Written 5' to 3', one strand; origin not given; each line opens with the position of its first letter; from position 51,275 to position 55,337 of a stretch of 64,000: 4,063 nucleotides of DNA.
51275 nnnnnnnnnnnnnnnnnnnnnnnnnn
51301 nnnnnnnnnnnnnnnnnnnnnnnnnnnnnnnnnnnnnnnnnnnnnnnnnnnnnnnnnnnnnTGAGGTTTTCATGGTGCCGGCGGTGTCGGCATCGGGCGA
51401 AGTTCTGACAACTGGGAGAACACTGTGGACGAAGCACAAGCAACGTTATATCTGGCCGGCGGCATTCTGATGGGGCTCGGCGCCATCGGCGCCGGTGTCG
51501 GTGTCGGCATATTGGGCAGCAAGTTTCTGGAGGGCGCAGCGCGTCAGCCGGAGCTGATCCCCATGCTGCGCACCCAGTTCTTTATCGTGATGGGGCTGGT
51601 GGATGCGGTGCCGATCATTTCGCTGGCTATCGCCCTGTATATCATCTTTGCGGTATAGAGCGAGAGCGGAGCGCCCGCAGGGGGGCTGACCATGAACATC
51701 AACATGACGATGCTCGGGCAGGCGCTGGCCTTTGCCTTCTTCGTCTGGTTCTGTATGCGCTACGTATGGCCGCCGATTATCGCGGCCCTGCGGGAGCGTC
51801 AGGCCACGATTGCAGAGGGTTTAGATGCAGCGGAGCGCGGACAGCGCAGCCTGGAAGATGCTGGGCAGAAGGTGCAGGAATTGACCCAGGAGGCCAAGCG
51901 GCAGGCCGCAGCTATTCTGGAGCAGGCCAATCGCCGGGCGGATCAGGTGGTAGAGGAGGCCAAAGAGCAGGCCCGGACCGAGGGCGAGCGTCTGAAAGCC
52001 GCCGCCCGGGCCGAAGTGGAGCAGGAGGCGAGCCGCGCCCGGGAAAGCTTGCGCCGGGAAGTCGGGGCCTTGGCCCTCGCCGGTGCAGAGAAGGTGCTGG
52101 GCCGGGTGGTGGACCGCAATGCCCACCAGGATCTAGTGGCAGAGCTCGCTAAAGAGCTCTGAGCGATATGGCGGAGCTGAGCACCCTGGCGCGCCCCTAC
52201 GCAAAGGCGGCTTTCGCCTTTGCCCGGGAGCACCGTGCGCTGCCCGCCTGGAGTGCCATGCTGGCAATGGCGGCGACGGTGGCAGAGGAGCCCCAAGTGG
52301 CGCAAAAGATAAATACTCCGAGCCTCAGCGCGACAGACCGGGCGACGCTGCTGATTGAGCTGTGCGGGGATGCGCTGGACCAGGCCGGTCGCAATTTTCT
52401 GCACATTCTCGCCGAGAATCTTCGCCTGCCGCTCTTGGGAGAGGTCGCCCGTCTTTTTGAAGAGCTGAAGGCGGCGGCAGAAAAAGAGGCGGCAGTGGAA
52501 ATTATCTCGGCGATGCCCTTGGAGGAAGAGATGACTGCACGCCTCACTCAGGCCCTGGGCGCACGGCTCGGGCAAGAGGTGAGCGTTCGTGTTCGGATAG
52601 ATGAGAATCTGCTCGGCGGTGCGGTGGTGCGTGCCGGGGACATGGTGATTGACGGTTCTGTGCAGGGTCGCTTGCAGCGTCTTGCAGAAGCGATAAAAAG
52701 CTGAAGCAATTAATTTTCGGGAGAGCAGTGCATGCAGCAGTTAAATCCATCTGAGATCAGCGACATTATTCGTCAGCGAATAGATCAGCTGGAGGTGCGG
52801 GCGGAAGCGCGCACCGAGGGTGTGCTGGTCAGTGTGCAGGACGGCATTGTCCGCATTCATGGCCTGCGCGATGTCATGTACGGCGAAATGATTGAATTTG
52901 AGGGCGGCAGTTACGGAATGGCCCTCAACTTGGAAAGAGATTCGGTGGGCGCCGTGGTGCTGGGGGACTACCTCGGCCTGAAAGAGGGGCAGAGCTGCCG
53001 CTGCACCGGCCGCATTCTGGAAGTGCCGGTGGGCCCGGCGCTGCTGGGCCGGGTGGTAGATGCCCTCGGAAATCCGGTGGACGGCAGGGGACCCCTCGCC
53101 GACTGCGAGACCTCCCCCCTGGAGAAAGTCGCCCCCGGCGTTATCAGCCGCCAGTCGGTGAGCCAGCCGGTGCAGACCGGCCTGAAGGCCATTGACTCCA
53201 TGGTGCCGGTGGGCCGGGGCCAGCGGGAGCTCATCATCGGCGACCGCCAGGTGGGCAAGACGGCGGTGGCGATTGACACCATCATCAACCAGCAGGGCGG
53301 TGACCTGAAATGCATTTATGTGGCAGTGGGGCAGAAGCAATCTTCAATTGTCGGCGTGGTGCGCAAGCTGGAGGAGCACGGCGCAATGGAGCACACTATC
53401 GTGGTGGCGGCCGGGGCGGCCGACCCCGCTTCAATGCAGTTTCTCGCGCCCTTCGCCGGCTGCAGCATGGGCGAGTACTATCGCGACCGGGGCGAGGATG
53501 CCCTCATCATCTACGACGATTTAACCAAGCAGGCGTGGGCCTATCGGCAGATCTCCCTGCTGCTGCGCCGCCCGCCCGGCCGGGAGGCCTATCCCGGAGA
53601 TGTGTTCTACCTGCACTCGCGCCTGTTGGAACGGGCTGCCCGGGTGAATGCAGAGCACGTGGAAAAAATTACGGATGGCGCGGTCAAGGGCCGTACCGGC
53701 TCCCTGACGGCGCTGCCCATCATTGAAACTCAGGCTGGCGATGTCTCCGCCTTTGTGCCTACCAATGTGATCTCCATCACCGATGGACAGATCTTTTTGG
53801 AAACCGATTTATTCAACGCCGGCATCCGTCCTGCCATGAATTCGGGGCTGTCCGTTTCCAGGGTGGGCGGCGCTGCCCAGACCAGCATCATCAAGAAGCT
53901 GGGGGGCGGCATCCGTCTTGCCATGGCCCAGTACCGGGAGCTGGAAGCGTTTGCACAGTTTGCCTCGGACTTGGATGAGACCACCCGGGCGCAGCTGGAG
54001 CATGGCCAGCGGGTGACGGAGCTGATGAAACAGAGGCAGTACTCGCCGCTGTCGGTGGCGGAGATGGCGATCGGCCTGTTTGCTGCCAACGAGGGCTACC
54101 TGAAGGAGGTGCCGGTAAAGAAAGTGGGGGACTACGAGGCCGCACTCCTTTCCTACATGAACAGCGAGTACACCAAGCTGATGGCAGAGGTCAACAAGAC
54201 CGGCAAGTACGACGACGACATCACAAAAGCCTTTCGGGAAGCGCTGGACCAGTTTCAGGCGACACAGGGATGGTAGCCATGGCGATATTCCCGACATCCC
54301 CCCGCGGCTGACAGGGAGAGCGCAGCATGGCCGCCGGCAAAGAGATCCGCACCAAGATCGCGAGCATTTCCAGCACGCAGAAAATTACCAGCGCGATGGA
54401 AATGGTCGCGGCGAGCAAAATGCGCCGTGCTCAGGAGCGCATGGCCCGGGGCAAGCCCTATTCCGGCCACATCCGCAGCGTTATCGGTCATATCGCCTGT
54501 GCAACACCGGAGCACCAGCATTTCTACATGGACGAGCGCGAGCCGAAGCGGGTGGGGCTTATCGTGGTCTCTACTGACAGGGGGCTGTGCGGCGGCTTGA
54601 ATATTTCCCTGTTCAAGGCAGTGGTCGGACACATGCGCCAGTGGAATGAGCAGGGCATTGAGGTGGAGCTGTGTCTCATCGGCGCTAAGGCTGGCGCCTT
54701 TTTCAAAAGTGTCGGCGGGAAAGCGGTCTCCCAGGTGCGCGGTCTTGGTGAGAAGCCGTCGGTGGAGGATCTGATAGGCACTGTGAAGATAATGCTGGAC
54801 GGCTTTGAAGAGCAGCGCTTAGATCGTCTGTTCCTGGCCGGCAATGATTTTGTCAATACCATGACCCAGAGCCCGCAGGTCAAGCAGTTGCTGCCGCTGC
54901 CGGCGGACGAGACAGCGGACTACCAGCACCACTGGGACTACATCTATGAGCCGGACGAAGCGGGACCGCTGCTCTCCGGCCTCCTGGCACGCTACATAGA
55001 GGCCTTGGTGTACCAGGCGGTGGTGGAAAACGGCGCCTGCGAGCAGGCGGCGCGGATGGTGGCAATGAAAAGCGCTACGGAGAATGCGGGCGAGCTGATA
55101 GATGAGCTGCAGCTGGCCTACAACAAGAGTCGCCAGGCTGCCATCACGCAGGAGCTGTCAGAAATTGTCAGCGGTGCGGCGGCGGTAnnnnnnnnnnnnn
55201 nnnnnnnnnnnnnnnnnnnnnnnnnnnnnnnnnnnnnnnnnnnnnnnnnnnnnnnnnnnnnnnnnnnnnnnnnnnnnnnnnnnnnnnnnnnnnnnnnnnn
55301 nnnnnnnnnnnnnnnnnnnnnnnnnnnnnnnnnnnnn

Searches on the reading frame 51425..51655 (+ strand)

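Call 75: search_protein_families(library=pfam, proteins=[window:51425-51655:+], max_evalue=0.01)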
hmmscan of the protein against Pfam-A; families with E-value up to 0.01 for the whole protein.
window:51425-51655:+ (77 aa): 1 family
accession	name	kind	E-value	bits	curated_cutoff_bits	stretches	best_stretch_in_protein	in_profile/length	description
PF00137.26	ATP-synt_C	-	1.4e-14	54.5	24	1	10-73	1-60/60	ATP synthase subunit C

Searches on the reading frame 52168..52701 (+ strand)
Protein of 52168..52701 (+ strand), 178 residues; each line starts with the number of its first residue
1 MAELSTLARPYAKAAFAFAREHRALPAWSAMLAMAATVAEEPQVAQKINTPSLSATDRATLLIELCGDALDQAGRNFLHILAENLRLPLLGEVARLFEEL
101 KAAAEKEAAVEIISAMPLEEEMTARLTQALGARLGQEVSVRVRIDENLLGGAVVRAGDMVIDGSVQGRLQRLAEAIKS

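Call 75: search_protein_families(library=pfam, proteins=[window:52168-52701:+], max_evalue=0.01)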
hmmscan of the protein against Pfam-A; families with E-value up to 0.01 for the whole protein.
window:52168-52701:+ (178 aa): 1 family
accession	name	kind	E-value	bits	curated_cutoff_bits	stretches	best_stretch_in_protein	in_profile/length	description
PF00213.23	OSCP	-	8.4e-49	166.4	22.3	1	7-175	1-171/172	ATP synthase delta (OSCP) subunit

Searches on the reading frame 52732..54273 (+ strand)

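Call 75: search_protein_families(library=pfam, proteins=[window:52732-54273:+], max_evalue=0.01)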
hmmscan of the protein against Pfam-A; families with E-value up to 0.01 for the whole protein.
window:52732-54273:+ (514 aa): 4 families
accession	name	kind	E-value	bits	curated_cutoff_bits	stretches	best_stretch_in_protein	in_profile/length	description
PF00006.31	ATP-synt_ab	-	4.1e-78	262.3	29.5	1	150-376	1-213/213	ATP synthase alpha/beta family, nucleotide-binding domain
PF00306.32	ATP-synt_ab_C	-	9.3e-45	152.5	27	1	383-508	1-126/126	ATP synthase alpha/beta chain, C terminal domain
PF02874.29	ATP-synt_ab_N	-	4.5e-15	56.4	20.9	1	30-93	6-69/69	ATP synthase alpha/beta family, beta-barrel domain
PF09378.16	HAS-barrel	-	0.00052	20.5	25.2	1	34-78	9-79/90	HAS barrel domain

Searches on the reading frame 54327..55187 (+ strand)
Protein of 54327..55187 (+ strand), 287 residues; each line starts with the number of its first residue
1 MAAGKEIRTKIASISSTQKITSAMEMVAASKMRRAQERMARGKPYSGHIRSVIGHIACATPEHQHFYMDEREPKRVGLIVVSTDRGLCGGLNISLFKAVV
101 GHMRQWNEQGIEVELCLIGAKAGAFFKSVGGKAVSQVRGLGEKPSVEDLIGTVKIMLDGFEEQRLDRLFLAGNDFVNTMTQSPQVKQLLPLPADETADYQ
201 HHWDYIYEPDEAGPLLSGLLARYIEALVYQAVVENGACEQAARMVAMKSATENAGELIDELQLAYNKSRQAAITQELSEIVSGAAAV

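Call 3: search_protein_families(library=pfam, proteins=[window:54327-55187:+], max_evalue=0.01)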
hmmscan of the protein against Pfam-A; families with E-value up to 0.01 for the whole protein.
window:54327-55187:+ (287 aa): 1 family
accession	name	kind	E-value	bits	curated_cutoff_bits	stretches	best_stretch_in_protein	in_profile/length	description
PF00231.24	ATP-synt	-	1.2e-97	327.5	39.9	1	5-287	3-285/285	ATP synthase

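Call 18: find_related_loci(query=window:54327-55187:+, collection=genome_contigs, flank=5000)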
Query window:54327-55187:+ (287 aa) in genome_contigs; peptide patterns used: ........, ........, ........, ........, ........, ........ (x = any residue, [..] = any of these).
599 stretches matched a pattern (row limit reached: there are more); 596 encode a relative of the query (tblastn E <= 1e-3); the best 80 are kept; 80 distinct loci.
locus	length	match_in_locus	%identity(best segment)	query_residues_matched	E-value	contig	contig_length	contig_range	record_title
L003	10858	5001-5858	72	1-287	4e-143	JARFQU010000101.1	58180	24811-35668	MAG: Halioglobus sp. isolate MAG_Ve_Sed_32 k141_258312, whole genome shotgun sequence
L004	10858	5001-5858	73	1-287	5e-142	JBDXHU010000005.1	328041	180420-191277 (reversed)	MAG: Halieaceae bacterium isolate AQ.21.F.C1_80_12 AQ_21_F_C1_80_12_000000000005, whole genome shotgun sequence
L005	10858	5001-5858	71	1-287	1e-141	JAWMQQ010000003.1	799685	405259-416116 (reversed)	Halieaceae bacterium WMMBA7 NODE_3_length_799685_cov_30.764162, whole genome shotgun sequence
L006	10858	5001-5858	72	1-287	1e-141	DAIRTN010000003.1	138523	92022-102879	MAG TPA_asm: Luminiphilus sp. isolate CTOTU8121 NODE_30_length_138523_cov_16.416746, whole genome shotgun sequence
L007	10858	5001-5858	72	1-287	2e-141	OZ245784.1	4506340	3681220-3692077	MAG: Halioglobus sp. isolate 6e664e2f-5aea-400d-8426-2e5d5b195c48 genome assembly, chromosome: 1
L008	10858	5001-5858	72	1-287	2e-141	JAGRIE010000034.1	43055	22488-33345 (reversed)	MAG: Halioglobus sp. isolate HKST-UBA215 NODE_34_length_43055_cov_10.665410, whole genome shotgun sequence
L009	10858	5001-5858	70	1-287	1e-140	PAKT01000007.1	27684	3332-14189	MAG: Spongiibacteraceae bacterium isolate SAT61 MHASMcontig_1752743, whole genome shotgun sequence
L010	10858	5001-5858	70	1-287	1e-140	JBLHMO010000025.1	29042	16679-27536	MAG: Paracoccaceae bacterium isolate 3300057242_49 Ga0535639_0001026, whole genome shotgun sequence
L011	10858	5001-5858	72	1-287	1e-140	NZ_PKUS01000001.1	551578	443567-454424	Pseudohalioglobus lutimaris strain HF004 contig1, whole genome shotgun sequence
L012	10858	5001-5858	72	1-287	5e-140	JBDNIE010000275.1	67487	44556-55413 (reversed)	MAG: Halioglobus sp. isolate concoct.55.ELB k141_787113, whole genome shotgun sequence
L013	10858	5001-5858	70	1-287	7e-140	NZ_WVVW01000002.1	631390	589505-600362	Pseudomaricurvus sp. HS19 contig2, whole genome shotgun sequence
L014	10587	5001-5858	71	1-287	1e-139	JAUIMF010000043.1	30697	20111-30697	MAG: Gammaproteobacteria bacterium isolate Co_bin.81 NODE_8892_length_30697_cov_1.481191, whole genome shotgun sequence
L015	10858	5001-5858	71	1-287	9e-140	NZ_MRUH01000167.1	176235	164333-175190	Teredinibacter waterburyi strain Bs02 Contig141.1, whole genome shotgun sequence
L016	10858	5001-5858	70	1-287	1e-139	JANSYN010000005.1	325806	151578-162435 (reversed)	MAG: Gammaproteobacteria bacterium isolate bin.52 k141_450918_length_325806_cov_29.0557, whole genome shotgun sequence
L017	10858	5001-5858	70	1-287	2e-139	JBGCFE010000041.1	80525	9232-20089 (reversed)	MAG: Halioglobus sp. isolate SGMAG-29 contig41, whole genome shotgun sequence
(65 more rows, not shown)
